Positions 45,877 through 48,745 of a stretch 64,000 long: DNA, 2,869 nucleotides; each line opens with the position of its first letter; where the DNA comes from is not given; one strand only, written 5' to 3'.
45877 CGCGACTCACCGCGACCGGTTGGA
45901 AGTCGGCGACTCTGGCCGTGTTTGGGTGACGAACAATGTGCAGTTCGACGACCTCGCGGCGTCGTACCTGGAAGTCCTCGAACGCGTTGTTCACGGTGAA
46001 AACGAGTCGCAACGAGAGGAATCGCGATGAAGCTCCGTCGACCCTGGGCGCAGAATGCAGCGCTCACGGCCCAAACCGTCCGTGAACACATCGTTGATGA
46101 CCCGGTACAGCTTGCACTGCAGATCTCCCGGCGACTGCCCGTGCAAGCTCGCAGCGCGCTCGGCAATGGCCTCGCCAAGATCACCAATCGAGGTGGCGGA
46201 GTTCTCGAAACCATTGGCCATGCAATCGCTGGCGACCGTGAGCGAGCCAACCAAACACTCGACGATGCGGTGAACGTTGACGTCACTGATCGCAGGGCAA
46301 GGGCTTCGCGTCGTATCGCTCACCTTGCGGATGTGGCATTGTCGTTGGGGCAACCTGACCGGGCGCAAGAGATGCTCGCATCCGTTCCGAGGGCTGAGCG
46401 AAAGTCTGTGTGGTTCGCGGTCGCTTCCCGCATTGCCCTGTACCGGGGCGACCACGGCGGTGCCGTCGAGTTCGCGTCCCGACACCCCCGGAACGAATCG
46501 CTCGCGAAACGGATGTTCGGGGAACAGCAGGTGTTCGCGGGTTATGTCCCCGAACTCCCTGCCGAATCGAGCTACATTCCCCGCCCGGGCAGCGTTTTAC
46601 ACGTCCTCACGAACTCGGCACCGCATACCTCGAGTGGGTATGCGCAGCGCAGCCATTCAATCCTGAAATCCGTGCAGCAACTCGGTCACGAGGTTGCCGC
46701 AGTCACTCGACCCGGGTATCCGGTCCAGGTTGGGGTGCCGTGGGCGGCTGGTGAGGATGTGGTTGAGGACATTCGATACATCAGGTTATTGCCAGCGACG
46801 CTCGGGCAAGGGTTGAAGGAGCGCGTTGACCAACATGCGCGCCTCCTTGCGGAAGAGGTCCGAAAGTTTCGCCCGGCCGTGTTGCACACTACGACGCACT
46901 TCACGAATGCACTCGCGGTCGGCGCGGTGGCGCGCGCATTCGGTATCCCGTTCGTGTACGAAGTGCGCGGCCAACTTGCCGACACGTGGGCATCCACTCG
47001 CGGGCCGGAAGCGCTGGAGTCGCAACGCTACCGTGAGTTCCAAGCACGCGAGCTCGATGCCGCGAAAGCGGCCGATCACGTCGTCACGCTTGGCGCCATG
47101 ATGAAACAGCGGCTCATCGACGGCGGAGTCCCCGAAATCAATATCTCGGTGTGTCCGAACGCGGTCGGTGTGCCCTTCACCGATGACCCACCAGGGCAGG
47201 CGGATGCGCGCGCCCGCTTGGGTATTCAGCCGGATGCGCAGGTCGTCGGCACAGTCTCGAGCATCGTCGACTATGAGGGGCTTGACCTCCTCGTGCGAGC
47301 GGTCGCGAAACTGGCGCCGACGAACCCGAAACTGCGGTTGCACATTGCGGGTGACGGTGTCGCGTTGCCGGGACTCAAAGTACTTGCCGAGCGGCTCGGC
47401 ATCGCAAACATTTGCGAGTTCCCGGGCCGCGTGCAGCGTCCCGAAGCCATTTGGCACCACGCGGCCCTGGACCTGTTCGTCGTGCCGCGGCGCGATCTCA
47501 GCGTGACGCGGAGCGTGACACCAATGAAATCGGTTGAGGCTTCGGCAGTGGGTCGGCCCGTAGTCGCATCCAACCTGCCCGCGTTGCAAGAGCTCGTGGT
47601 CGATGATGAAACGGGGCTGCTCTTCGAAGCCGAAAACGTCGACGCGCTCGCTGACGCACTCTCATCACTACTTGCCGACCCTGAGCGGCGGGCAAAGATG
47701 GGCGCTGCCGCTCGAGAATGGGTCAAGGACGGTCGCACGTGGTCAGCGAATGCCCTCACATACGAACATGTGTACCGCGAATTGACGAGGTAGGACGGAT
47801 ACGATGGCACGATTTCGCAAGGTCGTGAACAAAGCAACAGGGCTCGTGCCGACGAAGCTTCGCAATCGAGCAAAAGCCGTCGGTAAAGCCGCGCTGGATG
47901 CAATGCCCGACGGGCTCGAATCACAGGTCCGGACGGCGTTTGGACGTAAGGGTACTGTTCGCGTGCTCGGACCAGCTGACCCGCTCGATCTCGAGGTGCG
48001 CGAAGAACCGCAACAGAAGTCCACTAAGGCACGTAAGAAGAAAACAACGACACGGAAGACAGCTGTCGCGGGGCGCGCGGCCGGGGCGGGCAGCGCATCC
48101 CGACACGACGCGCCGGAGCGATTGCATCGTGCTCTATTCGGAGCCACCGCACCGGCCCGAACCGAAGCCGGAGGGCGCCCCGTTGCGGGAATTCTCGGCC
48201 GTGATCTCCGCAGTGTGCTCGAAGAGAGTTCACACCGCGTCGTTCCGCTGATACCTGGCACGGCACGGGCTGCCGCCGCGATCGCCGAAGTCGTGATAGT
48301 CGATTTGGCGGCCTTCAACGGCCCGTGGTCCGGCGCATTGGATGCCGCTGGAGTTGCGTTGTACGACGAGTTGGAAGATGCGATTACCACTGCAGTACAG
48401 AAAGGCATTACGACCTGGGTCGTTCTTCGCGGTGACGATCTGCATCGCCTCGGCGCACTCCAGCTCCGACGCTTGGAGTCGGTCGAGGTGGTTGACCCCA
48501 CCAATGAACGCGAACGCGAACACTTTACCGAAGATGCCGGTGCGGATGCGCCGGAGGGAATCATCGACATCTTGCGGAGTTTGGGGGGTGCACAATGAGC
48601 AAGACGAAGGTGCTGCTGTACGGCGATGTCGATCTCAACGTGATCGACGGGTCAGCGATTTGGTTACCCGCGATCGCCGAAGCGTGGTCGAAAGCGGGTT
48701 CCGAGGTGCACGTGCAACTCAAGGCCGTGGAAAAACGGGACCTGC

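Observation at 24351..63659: A ~40-kb ABC-exporter-dependent wall glycopolymer locus built around acetamido-uronic acids, with mostly uncharacterised enzymes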

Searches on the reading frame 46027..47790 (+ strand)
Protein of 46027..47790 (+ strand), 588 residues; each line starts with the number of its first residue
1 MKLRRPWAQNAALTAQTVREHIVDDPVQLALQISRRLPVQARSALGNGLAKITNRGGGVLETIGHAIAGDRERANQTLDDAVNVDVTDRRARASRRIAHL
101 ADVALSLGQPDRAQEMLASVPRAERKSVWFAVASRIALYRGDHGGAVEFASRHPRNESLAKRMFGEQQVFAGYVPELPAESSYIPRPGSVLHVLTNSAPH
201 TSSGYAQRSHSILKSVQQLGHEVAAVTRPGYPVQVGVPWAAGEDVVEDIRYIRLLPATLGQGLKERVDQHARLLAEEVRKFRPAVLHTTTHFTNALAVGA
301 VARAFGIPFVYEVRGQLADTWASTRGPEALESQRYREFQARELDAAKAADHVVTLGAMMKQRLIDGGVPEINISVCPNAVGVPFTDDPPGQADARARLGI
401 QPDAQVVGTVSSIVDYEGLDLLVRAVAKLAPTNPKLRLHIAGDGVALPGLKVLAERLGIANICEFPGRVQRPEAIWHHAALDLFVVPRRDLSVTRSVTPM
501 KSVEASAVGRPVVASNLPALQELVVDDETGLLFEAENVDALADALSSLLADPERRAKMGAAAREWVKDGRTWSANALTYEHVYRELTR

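Call 4: search_protein_families(library=pfam, proteins=[window:46027-47790:+], max_evalue=0.01)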
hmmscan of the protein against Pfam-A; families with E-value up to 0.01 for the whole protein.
window:46027-47790:+ (588 aa): 6 families
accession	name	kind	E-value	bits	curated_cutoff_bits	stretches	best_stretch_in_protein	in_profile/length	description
PF00534.26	Glycos_transf_1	-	1e-31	110.2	26.4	1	393-565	4-172/172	Glycosyl transferases group 1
PF13692.12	Glyco_trans_1_4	-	2.2e-26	93.3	27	1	405-551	2-142/142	Glycosyl transferases group 1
PF13579.12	Glyco_trans_4_4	-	3.3e-16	60.5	29.7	1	204-378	2-157/158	Glycosyl transferase 4-like domain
PF13439.12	Glyco_transf_4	-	5.7e-13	49.7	28.5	1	210-380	9-166/170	Glycosyltransferase Family 4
PF13524.12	Glyco_trans_1_2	-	2.2e-10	41.1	25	1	428-577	8-140/144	Glycosyl transferase-like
PF14559.12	TPR_19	-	0.00023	21.9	25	1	68-134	4-66/68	Tetratricopeptide repeat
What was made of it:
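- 46027..47793 (+): 588-aa GT4 with an N-terminal TPR-like extension; paralog B. Pfam GT4 plus TPR_19 (call 4).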

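Call 9: search_protein_families(library=ncbifam, proteins=[window:46027-47790:+], max_evalue=0.00001)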
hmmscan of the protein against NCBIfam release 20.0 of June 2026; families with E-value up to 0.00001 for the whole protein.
window:46027-47790:+ (588 aa): 24 families
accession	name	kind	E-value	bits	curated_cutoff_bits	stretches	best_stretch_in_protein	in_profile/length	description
TIGR04063.1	stp3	hypoth_equivalog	7.9e-77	258.8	442.05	1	190-587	2-396/397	TIGR04063 family PEP-CTERM/XrtA system glycosyltransferase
TIGR03449.1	mycothiol_MshA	equivalog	2.6e-27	95.7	462.5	1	298-586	116-403/406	D-inositol-3-phosphate glycosyltransferase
TIGR03088.1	stp2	hypoth_equivalog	2.1e-24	86.3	409.05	1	278-586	77-373/374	TIGR03088 family PEP-CTERM/XrtA system glycosyltransferase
NF007640.0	PRK10307.1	subfamily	1.8e-19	69.9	276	1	341-568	164-389/411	WcaI family glycosyltransferase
TIGR03999.1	thiol_BshA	equivalog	3.3e-16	59.2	273.7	1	348-587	144-374/375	N-acetyl-alpha-D-glucosaminyl L-malate synthase BshA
TIGR02149.1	glgA_Coryne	subfamily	4.5e-16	59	302.4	1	341-586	137-390/391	glycogen synthase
NF041876.1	EPS_EpsE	equivalog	1.5e-15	57.3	400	1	417-569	227-379/389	exopolysaccharide biosynthesis GT4 family glycosyltransferase EpsE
NF012028.0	PRK15484.1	subfamily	1.4e-13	50.7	618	1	365-583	155-375/380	lipopolysaccharide N-acetylglucosaminyltransferase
NF053787.1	GlcN_PG_synth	equivalog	5e-13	48.6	480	1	503-587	279-360/361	N-acetylglucosaminyl phosphatidylglycerol synthase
NF038229.1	Glyco4_Geo_Pelo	equivalog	9.9e-13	47.8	400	1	269-587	42-337/338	GPMC system family 4 glycosyltransferase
TIGR04047.1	MSMEG_0565_glyc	hypoth_equivalog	2.1e-11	43.5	259.85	1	336-584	129-372/373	MSMEG_0565 family glycosyltransferase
NF038295.1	EPS_HpsP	equivalog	4.9e-11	42.2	550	1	375-586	180-387/388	hormogonium polysaccharide biosynthesis glycosyltransferase HpsP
NF049988.1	MGlcDAGSynMgs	equivalog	2.2e-08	33.9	400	0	394-586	203-387/398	alpha-monoglucosyldiacylglycerol synthase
NF041879.1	EPS_EpsH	equivalog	2.7e-08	33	800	1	407-586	240-416/431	exopolysaccharide biosynthesis glycosyltransferase EpsH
NF046085.1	XrtY_assoc_Gly1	equivalog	3.4e-08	32.8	400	1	409-586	214-384/387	XrtY-associated glycosyltransferase XYAG1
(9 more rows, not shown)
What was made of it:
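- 46027..47793 (+): TIGR04063 259 bits (call 9).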

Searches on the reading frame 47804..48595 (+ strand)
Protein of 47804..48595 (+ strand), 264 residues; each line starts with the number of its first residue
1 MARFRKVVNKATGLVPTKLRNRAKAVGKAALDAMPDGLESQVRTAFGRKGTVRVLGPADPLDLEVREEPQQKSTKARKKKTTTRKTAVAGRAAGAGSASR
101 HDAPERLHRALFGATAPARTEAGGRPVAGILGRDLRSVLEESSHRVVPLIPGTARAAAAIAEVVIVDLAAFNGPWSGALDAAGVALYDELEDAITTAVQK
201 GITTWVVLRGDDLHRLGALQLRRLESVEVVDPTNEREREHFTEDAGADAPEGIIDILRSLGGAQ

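Call 4: search_protein_families(library=pfam, proteins=[window:47804-48595:+], max_evalue=0.01)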
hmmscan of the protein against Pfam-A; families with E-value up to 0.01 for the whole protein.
window:47804-48595:+ (264 aa): 0 families

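Call 9: search_protein_families(library=ncbifam, proteins=[window:47804-48595:+], max_evalue=0.00001)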
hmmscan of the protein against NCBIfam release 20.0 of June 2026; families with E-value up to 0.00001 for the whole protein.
window:47804-48595:+ (264 aa): 0 families

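Call 48: find_homologous_proteins(query=window:47804-48595:+, max_evalue=0.001)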
Query window:47804-48595:+ (264 aa): 2 proteins with E <= 0.001 among 8000 candidates.
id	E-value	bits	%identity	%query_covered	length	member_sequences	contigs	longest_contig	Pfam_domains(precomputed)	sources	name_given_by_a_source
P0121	4.5e-162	555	100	100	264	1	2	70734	-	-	-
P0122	7.5e-65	237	48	98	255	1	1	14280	-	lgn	-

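Call 49: search_protein_families(library=pfam, proteins=[window:47804-48595:+], max_evalue=5)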
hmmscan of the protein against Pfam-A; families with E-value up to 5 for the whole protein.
window:47804-48595:+ (264 aa): 0 families
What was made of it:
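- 47804..48598 (+): Companion protein, 264 aa: basic N-terminal helix, disordered linker, small alpha/beta domain; translationally coupled to the next gene. No Pfam or NCBIfam hit (calls 4, 9, 49).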

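Call 51: find_homologous_proteins(query=A1, max_evalue=0.001)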
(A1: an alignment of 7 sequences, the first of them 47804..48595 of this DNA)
Query A1 (7 sequences) (264 aa, profile of the alignment): 13 proteins with E <= 0.001 among 8000 candidates.
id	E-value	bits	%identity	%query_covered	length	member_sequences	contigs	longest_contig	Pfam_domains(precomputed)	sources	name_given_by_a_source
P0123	2.6e-109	383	40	98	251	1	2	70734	-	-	-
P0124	3.7e-109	382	42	96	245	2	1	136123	-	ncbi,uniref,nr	ncbi:hypothetical protein C7K25_06130 [Gulosibacter molinativorax]|uniref:Uncharacterized protein n=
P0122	1.8e-106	374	48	98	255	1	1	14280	-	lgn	-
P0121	1.5e-103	364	100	100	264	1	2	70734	-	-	-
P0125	4.3e-87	310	35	94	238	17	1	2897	-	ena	-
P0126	5.6e-78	280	38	97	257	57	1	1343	-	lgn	-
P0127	4.5e-76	274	36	94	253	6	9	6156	-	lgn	-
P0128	5.5e-74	267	45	59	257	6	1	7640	-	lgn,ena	-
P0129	1.5e-60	223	46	57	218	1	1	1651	-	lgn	-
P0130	6.8e-51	191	36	85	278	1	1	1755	-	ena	-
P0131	1.1e-46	178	39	64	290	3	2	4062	-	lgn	-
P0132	2.4e-46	176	39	64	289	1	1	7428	-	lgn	-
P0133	5.2e-42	162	42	40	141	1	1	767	-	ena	-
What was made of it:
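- Tried and rejected: Word-based searches found only 13 homologs (calls 48, 51).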

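Call 59: predict_structure(alignment_id=A2)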
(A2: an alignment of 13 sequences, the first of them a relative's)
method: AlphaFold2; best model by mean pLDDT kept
length: 264 residues; sequences in the alignment: 13
mean_pLDDT: 70.0   pTM: 0.57
mean pLDDT of the five models: 70.0, 69.1, 66.8, 66.7, 63.5
residues with pLDDT >= 90: 75; 70-90: 67; 50-70: 44; < 50: 78
segments of 3 or more residues with pLDDT < 50: 1-13, 45-59, 62-98, 243-249
pLDDT, mean of each block of 10 residues (from residue 1): 45 57 65 55 47 42 40 38 38 43 82 79 89 93 93 93 94 91 91 94 90 88 88 65 46 81 51
secondary structure, 60 per line:
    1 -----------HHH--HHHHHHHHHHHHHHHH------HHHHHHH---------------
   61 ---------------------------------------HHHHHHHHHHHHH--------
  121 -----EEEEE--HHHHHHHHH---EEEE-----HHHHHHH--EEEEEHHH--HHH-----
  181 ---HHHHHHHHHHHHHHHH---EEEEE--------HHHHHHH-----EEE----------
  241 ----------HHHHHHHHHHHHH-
elements in order: H17-32 H39-45 H100-112 E126-130 H133-141 E145-148 H154-160 E163-167 H184-199 E203-207 H216-222 E228-230 H251-263

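Call 63: fold_search(model_id=the predicted structure, library=pdb)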
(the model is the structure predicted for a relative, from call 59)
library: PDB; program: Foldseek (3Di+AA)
matches with E <= 10: 1326; with E <= 0.001: 0
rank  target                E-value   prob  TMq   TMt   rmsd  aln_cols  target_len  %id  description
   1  9lmq_B                1.1e-02  0.93  0.28  0.24   9.0       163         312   12  Cryo-EM structure of TIR-STING/c-di-GMP complex (released 2025-08-27)
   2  9lmr_F                1.2e-02  0.96  0.28  0.25   7.6       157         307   11  Cryo-EM structure of TIR-STING/c-di-GMP complex fiber (released 2025-08-27)
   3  4zav                  1.2e-02  0.69  0.23  0.27  11.1       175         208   14  UbiX in complex with a covalent adduct between dimethylallyl monophosphate and reduced FMN (released 2015-06-17)
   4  6jyy_A                1.3e-02  1.00  0.26  0.30   9.0       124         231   16  Crystal structure of the 5-(Hydroxyethyl)-methylthiazole Kinase ThiM from Klebsiella pneumonia (released 2019-06-26)
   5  6jyy_C                1.5e-02  1.00  0.25  0.28   8.8       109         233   15  Crystal structure of the 5-(Hydroxyethyl)-methylthiazole Kinase ThiM from Klebsiella pneumonia (released 2019-06-26)
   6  6k28_A                1.7e-02  1.00  0.25  0.28   8.8       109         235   15  Crystal structure of the 5-(Hydroxyethyl)-methylthiazole Kinase ThiM from Klebsiella pneumonia in complex with TZE (released 2019-07-10)
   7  4yrd_B                1.8e-02  0.85  0.22  0.18   5.7       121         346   14  Crystal structure of CapF with inhibitor 3-isopropenyl-tropolone (released 2015-10-21)
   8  6k28_C                1.9e-02  1.00  0.25  0.28  11.0       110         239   17  Crystal structure of the 5-(Hydroxyethyl)-methylthiazole Kinase ThiM from Klebsiella pneumonia in complex with TZE (released 2019-07-10)
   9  6k28_B                1.9e-02  0.99  0.26  0.30   8.9       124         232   16  Crystal structure of the 5-(Hydroxyethyl)-methylthiazole Kinase ThiM from Klebsiella pneumonia in complex with TZE (released 2019-07-10)
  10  6jyy_B                2.0e-02  1.00  0.26  0.28  12.4       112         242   17  Crystal structure of the 5-(Hydroxyethyl)-methylthiazole Kinase ThiM from Klebsiella pneumonia (released 2019-06-26)
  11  9lmr_B                2.1e-02  0.77  0.25  0.22   9.3       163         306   13  Cryo-EM structure of TIR-STING/c-di-GMP complex fiber (released 2025-08-27)
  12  9l2g_F                3.1e-02  0.93  0.28  0.14   6.7       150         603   11  Structure of SARM1 2C-mutant bound to M1 (released 2025-03-19)
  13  9l2g_A                3.1e-02  0.93  0.28  0.14   6.7       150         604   11  Structure of SARM1 2C-mutant bound to M1 (released 2025-03-19)
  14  9l2g_E                3.1e-02  0.93  0.28  0.14   6.7       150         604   11  Structure of SARM1 2C-mutant bound to M1 (released 2025-03-19)
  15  9l2g_H                3.1e-02  0.93  0.28  0.14   6.7       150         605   11  Structure of SARM1 2C-mutant bound to M1 (released 2025-03-19)
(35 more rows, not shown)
